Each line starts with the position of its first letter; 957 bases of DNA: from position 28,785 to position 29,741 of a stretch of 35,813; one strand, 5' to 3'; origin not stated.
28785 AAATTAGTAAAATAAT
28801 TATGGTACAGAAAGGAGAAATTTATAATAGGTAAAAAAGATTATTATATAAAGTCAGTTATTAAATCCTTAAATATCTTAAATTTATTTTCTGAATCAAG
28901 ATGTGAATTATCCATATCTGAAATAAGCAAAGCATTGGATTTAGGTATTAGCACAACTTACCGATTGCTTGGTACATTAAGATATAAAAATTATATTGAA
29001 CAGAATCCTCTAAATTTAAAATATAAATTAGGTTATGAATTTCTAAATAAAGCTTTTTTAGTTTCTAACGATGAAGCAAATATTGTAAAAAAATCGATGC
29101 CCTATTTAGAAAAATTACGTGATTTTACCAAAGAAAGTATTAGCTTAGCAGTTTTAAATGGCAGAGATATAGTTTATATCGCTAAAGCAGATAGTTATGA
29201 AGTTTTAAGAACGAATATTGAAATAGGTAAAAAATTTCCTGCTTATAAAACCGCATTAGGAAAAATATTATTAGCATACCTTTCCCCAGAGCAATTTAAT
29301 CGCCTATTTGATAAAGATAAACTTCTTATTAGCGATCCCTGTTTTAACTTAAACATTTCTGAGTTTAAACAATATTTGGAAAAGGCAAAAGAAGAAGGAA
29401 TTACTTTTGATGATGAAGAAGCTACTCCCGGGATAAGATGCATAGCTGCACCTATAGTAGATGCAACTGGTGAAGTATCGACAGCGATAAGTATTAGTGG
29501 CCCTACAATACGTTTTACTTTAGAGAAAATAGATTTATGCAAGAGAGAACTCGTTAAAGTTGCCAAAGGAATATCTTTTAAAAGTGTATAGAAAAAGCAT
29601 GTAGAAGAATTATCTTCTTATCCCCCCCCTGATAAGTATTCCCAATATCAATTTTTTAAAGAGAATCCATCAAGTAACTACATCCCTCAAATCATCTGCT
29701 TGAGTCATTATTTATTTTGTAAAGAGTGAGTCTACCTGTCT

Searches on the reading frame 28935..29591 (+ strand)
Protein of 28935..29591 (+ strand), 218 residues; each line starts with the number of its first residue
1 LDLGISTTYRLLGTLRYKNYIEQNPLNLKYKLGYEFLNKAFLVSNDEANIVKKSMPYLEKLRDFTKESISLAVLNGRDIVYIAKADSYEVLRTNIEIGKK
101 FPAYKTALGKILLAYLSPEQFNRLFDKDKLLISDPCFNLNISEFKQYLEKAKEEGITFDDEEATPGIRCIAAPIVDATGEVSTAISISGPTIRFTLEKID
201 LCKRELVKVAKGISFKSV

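Call 8: search_protein_families(library=pfam, proteins=[window:28935-29591:+])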
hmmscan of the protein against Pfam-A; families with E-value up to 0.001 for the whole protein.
window:28935-29591:+ (218 aa): 1 family
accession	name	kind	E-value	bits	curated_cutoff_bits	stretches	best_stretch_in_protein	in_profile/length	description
PF01614.24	IclR_C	-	3.1e-41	141.3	24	1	46-214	5-173/174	Bacterial transcriptional regulator IclR C-terminal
